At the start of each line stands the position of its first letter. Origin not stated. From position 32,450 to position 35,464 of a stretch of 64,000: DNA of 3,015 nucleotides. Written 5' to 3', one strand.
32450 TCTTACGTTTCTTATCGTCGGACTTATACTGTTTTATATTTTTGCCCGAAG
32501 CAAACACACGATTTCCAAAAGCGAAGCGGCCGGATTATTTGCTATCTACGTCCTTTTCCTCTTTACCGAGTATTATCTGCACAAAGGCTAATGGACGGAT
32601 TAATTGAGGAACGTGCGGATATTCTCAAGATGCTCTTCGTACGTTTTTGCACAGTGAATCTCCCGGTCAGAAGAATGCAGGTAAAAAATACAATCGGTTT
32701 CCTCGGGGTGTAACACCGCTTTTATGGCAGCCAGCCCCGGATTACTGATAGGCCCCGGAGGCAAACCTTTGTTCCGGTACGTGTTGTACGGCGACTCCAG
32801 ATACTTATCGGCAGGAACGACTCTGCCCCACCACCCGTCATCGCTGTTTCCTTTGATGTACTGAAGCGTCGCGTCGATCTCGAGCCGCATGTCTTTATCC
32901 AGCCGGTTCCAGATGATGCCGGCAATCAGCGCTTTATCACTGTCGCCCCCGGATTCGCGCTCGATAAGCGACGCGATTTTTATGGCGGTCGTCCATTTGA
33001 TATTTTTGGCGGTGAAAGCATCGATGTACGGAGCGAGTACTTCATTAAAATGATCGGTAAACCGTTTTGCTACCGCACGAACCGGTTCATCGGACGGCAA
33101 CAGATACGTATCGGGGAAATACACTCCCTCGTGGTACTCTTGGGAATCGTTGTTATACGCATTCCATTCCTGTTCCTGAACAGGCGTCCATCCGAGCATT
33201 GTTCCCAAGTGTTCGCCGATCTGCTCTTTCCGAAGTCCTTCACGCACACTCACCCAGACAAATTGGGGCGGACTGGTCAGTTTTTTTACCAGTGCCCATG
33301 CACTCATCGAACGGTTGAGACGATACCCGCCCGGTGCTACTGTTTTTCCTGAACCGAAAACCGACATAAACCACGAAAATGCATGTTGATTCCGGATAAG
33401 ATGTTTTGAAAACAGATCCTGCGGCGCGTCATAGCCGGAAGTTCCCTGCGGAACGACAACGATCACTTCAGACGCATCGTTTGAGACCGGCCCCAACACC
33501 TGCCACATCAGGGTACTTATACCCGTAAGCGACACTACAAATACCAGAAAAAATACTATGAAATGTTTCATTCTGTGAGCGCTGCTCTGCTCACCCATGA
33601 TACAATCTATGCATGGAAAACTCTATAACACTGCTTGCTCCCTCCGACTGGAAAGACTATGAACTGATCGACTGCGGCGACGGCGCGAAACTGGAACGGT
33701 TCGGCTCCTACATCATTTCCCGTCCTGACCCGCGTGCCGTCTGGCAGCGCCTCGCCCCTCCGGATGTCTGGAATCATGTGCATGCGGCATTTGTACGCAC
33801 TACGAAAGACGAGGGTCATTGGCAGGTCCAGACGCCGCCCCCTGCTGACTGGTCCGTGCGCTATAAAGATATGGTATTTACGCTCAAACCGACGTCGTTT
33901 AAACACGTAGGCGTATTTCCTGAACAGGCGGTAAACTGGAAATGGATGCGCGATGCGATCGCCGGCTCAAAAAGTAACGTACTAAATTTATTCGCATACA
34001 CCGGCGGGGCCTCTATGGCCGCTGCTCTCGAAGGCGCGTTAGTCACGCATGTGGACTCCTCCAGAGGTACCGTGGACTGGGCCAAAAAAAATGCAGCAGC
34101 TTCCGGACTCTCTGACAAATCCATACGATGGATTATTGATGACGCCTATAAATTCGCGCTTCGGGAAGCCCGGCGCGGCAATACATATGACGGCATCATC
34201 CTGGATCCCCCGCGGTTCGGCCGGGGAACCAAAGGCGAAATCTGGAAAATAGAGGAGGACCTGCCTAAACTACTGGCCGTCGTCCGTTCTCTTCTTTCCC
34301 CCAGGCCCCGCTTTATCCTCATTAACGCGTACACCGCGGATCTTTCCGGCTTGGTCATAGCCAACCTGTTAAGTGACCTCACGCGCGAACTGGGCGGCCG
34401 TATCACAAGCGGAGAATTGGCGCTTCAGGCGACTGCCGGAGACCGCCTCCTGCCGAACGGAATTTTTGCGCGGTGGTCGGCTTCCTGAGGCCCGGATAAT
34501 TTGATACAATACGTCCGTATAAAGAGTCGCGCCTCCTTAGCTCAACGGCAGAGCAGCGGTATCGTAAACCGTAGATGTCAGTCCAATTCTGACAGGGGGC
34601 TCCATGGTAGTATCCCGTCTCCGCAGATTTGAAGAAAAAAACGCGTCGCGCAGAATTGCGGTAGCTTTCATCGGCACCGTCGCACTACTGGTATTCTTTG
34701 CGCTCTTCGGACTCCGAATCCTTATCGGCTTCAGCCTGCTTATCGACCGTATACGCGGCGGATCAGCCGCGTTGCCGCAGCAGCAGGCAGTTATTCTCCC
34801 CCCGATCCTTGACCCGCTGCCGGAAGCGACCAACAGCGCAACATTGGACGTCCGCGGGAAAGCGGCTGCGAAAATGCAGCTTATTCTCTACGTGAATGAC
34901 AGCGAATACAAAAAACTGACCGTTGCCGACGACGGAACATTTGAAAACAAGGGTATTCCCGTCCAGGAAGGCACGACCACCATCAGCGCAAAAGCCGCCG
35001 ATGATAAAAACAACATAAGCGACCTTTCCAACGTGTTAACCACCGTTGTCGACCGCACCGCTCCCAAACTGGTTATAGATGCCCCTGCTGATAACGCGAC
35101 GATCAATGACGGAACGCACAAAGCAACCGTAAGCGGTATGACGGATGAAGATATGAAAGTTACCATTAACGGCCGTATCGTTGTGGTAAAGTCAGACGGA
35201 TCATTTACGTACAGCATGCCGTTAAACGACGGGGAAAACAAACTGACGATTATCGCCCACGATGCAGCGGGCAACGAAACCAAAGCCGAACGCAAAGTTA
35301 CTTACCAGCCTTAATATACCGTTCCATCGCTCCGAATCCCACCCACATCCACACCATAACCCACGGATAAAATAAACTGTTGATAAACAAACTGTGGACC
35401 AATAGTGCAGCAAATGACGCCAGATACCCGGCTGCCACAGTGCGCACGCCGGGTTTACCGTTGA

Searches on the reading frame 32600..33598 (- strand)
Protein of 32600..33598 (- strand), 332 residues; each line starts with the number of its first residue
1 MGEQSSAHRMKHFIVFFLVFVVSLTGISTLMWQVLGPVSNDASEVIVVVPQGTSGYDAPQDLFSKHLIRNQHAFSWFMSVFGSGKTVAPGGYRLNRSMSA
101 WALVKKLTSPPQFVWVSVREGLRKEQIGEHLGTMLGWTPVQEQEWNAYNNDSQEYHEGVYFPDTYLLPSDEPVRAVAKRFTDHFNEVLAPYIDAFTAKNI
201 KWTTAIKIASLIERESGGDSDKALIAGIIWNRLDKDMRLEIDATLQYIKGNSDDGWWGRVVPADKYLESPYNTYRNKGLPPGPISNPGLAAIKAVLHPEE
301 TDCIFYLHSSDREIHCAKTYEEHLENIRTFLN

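Call 55: search_protein_families(library=pfam, proteins=[window:32600-33598:-], max_evalue=0.01)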
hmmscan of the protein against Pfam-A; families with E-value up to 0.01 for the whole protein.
window:32600-33598:- (332 aa): 1 family
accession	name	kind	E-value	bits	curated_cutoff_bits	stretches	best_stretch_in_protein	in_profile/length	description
PF02618.21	YceG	-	6.6e-67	226.3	32.4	1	47-328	1-274/275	YceG-like family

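Call 90: find_homologous_proteins(query=window:32600-33598:-, max_evalue=1e-30)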
Query window:32600-33598:- (332 aa): 3652 proteins with E <= 1e-30 among 8000 candidates; the best 120 are listed.
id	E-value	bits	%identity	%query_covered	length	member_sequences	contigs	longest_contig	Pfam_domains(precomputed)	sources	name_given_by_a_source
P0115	3.3e-196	669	89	97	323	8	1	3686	PF02618.22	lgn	-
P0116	2.1e-168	578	76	97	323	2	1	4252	PF02618.22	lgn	-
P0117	4.8e-168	577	75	97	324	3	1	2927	PF02618.22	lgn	-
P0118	1.3e-162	559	73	97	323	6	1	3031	PF02618.22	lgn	-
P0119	1.7e-162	558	73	97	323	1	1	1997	PF02618.22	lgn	-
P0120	3.8e-159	547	72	97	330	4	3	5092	PF02618.22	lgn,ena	-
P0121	3.8e-159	547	74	97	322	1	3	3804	PF02618.22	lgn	-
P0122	6.5e-159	547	70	100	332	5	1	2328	PF02618.22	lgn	-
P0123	7.8e-159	546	73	97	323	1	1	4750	PF02618.22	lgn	-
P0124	4.9e-157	540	72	97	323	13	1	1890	PF02618.22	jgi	-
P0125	8.9e-157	540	72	97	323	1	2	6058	PF02618.22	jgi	-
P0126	2.2e-156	538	71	97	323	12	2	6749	PF02618.22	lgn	-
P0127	5.9e-155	534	71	97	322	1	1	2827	PF02618.22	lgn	-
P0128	8.8e-155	533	70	97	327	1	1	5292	PF02618.22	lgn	-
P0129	9.9e-155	533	71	97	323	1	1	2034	PF02618.22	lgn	-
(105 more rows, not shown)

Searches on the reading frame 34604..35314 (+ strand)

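Call 55: search_protein_families(library=pfam, proteins=[window:34604-35314:+], max_evalue=0.01)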
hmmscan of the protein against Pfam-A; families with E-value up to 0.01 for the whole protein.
window:34604-35314:+ (236 aa): 6 families
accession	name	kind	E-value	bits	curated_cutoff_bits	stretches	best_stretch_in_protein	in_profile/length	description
PF09136.16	Glucodextran_B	-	6.6e-25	87.3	27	2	154-234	1-81/83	Glucodextranase, domain B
PF19077.6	Big_13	-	1.2e-08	35.8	27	1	166-229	23-94/102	Bacterial Ig-like domain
PF17936.7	Big_6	-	1.5e-08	35.2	27.6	1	161-228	5-76/83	Bacterial Ig domain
PF13750.12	Big_3_3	-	1.9e-05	24.8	27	0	120-171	12-60/157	Bacterial Ig-like domain (group 3)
PF17957.7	Big_7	-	0.0029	18.7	24.1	0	154-215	1-69/70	Bacterial Ig domain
PF12733.13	Cadherin-like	-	0.0029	18.4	24.2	1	165-232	20-84/89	Cadherin-like beta sandwich domain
